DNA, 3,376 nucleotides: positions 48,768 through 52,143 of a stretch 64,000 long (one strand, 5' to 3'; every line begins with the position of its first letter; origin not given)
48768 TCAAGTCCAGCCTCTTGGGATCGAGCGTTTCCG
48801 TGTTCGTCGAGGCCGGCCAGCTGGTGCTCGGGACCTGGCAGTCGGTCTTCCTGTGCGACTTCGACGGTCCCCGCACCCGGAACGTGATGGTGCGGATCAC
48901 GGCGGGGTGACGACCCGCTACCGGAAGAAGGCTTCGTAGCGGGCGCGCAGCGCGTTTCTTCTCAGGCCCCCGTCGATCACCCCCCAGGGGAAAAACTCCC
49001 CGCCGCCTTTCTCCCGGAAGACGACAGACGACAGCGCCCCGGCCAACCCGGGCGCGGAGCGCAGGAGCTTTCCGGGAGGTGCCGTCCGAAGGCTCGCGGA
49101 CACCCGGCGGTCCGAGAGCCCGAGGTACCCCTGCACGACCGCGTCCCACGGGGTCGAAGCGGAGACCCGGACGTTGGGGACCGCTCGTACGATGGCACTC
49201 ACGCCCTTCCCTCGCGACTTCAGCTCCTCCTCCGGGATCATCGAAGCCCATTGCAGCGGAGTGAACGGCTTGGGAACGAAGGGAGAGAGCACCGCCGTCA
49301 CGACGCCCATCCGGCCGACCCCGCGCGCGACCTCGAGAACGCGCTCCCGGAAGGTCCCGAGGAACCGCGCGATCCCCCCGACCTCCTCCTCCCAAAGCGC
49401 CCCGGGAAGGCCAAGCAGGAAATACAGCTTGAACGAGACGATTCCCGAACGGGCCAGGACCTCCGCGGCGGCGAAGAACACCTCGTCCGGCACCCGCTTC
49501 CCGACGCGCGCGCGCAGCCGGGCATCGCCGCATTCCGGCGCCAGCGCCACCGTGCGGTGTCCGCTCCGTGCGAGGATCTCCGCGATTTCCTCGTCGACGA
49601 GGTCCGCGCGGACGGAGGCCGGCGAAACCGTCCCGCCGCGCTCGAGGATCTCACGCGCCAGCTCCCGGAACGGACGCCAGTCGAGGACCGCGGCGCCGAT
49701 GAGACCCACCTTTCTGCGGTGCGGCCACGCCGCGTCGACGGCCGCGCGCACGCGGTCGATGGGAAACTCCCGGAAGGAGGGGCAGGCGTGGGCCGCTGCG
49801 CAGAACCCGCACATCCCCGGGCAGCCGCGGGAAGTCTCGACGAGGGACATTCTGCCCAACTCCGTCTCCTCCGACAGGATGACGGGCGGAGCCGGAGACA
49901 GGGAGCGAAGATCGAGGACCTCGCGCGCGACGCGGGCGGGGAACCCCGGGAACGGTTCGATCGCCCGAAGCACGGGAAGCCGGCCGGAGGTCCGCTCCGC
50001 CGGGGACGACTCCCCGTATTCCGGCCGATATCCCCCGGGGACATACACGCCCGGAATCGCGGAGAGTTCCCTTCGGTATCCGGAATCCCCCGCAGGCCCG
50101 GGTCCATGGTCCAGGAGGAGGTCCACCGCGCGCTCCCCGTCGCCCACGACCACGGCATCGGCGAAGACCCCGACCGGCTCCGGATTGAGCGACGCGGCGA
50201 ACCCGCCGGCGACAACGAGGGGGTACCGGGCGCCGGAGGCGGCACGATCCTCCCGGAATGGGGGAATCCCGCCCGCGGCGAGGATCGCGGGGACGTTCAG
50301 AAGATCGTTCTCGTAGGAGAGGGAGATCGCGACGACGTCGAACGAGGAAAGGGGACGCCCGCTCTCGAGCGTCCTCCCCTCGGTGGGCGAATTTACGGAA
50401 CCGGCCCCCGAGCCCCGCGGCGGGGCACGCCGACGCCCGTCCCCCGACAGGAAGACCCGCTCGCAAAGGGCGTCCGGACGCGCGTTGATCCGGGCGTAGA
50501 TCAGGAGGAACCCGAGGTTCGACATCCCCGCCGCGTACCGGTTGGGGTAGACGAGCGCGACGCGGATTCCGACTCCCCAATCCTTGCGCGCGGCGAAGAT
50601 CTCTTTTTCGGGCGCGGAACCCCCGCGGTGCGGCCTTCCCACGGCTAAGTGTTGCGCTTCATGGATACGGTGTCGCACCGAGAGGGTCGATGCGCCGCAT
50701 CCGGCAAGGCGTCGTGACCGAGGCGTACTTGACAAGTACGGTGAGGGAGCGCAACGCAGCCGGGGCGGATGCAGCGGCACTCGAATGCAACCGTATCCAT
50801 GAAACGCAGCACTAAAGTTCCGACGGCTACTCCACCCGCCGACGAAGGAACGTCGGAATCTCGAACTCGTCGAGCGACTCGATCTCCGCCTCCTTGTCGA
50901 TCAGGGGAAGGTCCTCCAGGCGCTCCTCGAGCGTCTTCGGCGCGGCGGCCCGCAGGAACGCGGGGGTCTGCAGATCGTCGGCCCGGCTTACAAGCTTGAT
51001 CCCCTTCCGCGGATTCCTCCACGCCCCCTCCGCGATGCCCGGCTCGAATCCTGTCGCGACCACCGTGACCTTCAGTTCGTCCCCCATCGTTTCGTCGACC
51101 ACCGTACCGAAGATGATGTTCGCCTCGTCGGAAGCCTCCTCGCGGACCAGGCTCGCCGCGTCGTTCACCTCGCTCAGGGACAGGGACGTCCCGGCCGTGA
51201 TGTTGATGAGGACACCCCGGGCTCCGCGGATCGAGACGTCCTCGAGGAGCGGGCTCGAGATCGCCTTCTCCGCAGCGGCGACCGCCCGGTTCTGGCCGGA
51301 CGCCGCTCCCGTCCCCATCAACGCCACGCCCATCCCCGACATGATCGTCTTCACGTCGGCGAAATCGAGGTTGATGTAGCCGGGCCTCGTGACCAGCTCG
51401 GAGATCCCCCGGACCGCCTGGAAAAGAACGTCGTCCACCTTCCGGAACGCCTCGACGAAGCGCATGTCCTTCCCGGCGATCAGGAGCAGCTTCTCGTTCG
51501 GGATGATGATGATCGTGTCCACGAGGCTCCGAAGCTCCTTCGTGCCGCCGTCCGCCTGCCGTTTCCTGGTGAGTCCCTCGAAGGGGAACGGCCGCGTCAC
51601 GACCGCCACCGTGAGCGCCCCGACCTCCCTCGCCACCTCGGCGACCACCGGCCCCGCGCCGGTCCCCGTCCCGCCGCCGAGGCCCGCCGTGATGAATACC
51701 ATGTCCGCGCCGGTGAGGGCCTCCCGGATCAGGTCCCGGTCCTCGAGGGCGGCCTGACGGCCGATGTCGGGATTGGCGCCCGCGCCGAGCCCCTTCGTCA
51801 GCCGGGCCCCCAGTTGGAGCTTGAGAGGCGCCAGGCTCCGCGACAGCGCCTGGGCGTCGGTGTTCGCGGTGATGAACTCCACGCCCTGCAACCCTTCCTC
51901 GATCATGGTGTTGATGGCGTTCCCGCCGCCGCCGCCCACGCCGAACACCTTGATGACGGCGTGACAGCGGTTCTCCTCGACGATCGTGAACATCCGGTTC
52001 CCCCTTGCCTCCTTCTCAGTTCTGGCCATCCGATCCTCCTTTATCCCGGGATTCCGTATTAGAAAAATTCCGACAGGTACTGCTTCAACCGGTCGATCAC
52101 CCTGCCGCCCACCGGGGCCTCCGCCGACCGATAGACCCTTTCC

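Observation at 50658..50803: Second copy of the same structured repeat directly after ftsZ, with terminal stems that differ in sequence but still pair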

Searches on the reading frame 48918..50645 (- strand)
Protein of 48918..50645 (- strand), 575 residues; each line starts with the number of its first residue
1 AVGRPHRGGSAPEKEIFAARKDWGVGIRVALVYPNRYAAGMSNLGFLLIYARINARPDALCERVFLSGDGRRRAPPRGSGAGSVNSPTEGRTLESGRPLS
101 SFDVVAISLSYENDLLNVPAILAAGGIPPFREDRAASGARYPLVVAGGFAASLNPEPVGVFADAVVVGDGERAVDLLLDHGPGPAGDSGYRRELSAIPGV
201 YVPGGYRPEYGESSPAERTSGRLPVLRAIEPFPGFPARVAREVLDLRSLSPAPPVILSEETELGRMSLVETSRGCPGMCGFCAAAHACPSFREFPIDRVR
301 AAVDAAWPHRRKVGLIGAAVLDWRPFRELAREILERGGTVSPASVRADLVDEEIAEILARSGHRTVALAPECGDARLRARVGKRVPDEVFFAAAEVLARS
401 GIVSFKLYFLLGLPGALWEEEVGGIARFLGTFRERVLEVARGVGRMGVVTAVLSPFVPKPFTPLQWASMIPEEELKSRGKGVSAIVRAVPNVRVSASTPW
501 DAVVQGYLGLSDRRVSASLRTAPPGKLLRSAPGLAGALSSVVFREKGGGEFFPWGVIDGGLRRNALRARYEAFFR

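Call 73: search_protein_families(library=pfam, proteins=[window:48918-50645:-], max_evalue=0.001)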
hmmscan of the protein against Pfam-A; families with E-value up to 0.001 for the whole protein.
window:48918-50645:- (575 aa): 2 families
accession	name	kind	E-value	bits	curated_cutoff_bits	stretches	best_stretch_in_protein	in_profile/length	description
PF19864.5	Radical_SAM_N2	-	1.5e-29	102.9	29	1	45-203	1-151/151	Radical SAM proteins, N-terminal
PF04055.27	Radical_SAM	-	1.7e-15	58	29.5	1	269-420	1-158/166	Radical SAM superfamily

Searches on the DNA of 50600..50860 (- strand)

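Call 13: search_rna_families(source=window, start=50600, end=50860, threshold=evalue, max_evalue=10)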
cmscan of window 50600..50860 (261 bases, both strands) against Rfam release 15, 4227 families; matches with E-value up to 10: 1.
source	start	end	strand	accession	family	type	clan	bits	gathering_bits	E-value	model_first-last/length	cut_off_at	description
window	50681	50740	-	RF01056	Magnesium-II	Cis-reg; riboswitch;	-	16.4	40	0.5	1-115/115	no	Magnesium riboswitch aptamer (Magnesium responsive RNA element)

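Call 84: search_dna_similar(query=window:50640-50820:-, collection=plasmids, mode=distant, max_rows=10)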
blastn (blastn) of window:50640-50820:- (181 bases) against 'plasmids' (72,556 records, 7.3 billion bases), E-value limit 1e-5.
No match.

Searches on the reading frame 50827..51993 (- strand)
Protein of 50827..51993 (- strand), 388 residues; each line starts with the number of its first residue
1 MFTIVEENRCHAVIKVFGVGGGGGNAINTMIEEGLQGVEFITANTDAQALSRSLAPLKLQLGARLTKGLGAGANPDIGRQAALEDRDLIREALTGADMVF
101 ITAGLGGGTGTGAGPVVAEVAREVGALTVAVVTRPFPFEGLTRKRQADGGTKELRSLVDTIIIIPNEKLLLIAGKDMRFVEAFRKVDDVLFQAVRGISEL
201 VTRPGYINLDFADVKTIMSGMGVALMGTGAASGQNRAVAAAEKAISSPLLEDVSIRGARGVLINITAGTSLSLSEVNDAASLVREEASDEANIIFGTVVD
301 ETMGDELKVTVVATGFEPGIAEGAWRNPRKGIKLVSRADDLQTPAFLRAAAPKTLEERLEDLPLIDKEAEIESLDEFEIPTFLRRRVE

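Call 48: find_homologous_proteins(query=window:50827-51993:-, max_evalue=1e-80)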
Query window:50827-51993:- (388 aa): 7996 proteins with E <= 1e-80 among 8000 candidates; the best 120 are listed.
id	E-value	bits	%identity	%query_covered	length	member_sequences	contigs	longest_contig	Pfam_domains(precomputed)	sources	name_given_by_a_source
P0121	5.1e-238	807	98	100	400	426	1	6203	PF00091.32,PF12327.14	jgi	-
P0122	2.0e-228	776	93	100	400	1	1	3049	PF00091.32,PF12327.14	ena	-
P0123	2.5e-228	775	93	100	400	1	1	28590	PF00091.32,PF12327.14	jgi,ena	-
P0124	2.3e-227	772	93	100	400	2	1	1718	PF00091.32,PF12327.14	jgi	-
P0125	5.7e-225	764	93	100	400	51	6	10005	PF00091.32,PF12327.14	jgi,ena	-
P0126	1.1e-224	763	94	100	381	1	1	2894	PF00091.32,PF12327.14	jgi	jgi:cell division protein FtsZ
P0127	9.7e-222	754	91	100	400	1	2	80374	PF00091.32,PF12327.14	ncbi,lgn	ncbi:MAG: cell division protein FtsZ [Deltaproteobacteria bacterium]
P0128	2.4e-221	752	91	100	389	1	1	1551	PF00091.32,PF12327.14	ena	-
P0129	5.5e-221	751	90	100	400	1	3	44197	PF00091.32,PF12327.14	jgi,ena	-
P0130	1.2e-220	750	90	100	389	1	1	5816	PF00091.32,PF12327.14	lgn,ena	-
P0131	3.6e-220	748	90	100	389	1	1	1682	PF00091.32,PF12327.14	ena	-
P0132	3.7e-220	748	90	100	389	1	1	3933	PF00091.32,PF12327.14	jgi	jgi:cell division protein FtsZ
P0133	4.3e-220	748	90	100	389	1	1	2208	PF00091.32,PF12327.14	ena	-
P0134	5.0e-220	748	90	100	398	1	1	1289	PF00091.32,PF12327.14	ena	-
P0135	5.4e-220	748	90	100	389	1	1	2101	PF00091.32,PF12327.14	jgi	jgi:cell division protein FtsZ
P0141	7.0e-219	744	90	100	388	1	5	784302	PF00091.32,PF12327.14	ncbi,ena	-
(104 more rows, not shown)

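Call 49: find_encoding_contigs(protein=P0121, flank=1200, max_places=1)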
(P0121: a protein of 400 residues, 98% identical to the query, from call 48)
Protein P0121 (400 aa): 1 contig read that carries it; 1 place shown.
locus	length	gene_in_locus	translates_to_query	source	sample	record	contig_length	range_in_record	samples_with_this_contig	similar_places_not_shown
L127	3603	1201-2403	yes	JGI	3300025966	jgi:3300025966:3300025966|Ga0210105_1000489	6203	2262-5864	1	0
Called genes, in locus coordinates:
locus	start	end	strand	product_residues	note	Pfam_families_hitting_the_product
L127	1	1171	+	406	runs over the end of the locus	PF06723:MreB_Mbl (faint), PF11104:PilM_2 (faint), PF02491:SHS2_FTSA, PF14450:FtsA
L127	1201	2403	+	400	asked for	PF00091:Tubulin, PF12327:FtsZ_C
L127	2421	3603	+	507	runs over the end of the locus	?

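Call 50: find_encoding_contigs(protein=P0123, flank=1200, max_places=1)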
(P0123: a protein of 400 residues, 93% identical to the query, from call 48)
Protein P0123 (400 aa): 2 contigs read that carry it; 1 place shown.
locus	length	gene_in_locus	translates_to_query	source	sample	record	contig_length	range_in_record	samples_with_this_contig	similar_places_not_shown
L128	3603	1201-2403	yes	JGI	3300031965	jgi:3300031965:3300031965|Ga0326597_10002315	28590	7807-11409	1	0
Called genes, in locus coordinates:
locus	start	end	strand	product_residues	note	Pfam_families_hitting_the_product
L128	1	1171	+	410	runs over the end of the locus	PF11104:PilM_2 (faint), PF06723:MreB_Mbl (faint), PF02491:SHS2_FTSA, PF14450:FtsA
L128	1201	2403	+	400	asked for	PF00091:Tubulin, PF12327:FtsZ_C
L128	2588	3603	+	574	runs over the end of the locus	PF19864:Radical_SAM_N2, PF04055:Radical_SAM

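Call 51: find_encoding_contigs(protein=P0127, flank=1200, max_places=1)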
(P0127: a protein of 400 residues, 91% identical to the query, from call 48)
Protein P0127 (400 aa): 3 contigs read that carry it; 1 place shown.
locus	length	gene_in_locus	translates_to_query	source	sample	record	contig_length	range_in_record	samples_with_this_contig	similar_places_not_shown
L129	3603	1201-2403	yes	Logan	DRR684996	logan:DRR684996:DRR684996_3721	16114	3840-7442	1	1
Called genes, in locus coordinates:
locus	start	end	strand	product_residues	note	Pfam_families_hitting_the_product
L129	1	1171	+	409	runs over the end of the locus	PF02491:SHS2_FTSA, PF06723:MreB_Mbl (weak), PF14450:FtsA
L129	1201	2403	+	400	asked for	PF00091:Tubulin, PF12327:FtsZ_C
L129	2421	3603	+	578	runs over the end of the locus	PF19864:Radical_SAM_N2, PF04055:Radical_SAM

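Call 52: find_encoding_contigs(protein=P0129, flank=1200, max_places=1)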
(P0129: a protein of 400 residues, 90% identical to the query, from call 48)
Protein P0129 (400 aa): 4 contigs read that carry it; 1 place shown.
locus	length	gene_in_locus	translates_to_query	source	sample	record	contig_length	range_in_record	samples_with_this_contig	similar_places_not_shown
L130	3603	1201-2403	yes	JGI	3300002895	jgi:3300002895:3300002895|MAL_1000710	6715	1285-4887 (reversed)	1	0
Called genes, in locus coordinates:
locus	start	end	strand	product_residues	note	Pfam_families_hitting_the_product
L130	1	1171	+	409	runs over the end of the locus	PF14450:FtsA (weak), PF02491:SHS2_FTSA, PF06723:MreB_Mbl (weak), PF14450:FtsA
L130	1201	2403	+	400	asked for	PF00091:Tubulin, PF12327:FtsZ_C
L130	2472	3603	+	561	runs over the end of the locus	PF19864:Radical_SAM_N2, PF04055:Radical_SAM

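Call 53: find_encoding_contigs(protein=P0141, flank=1200, max_places=1)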
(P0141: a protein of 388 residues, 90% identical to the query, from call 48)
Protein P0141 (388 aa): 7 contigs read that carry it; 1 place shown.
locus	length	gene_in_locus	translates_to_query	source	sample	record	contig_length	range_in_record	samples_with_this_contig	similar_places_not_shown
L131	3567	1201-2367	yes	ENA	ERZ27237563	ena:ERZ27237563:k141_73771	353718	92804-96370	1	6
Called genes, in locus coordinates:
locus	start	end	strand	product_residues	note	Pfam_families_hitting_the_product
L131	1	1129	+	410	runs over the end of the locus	PF02491:SHS2_FTSA, PF06723:MreB_Mbl (weak), PF14450:FtsA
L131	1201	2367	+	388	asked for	PF00091:Tubulin, PF12327:FtsZ_C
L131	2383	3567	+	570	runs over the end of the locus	PF19864:Radical_SAM_N2, PF02310:B12-binding (faint), PF04055:Radical_SAM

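Call 81: find_encoding_contigs(protein=P0125, flank=900, max_places=6)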
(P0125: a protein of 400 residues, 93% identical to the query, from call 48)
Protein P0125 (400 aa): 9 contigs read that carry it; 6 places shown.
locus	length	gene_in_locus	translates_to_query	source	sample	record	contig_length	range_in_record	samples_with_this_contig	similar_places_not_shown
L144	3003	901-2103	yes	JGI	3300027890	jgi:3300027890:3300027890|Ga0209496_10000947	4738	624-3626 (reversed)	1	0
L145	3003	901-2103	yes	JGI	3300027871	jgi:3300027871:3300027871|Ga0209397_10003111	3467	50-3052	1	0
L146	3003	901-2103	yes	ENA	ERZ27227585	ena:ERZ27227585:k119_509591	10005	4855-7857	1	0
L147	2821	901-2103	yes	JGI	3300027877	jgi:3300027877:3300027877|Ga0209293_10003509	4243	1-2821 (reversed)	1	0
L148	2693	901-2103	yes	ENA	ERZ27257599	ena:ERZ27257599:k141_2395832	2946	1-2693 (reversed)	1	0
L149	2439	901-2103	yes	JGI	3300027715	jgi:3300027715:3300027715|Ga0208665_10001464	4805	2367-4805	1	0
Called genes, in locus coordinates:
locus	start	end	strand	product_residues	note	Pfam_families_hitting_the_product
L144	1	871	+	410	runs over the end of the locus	PF11104:PilM_2 (faint), PF06723:MreB_Mbl (faint), PF02491:SHS2_FTSA, PF14450:FtsA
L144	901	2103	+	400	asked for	PF00091:Tubulin, PF12327:FtsZ_C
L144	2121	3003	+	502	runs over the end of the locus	?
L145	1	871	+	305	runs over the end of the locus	?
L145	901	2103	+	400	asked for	PF00091:Tubulin, PF12327:FtsZ_C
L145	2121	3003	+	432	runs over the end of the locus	?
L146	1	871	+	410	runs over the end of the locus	PF11104:PilM_2 (faint), PF06723:MreB_Mbl (faint), PF02491:SHS2_FTSA, PF14450:FtsA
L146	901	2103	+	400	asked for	PF00091:Tubulin, PF12327:FtsZ_C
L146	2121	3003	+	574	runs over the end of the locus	PF19864:Radical_SAM_N2, PF04055:Radical_SAM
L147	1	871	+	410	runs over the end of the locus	PF11104:PilM_2 (faint), PF06723:MreB_Mbl (faint), PF02491:SHS2_FTSA, PF14450:FtsA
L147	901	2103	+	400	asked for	PF00091:Tubulin, PF12327:FtsZ_C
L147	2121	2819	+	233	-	?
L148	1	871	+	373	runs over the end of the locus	?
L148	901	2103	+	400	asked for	PF00091:Tubulin, PF12327:FtsZ_C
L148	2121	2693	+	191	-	?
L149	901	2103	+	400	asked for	PF00091:Tubulin, PF12327:FtsZ_C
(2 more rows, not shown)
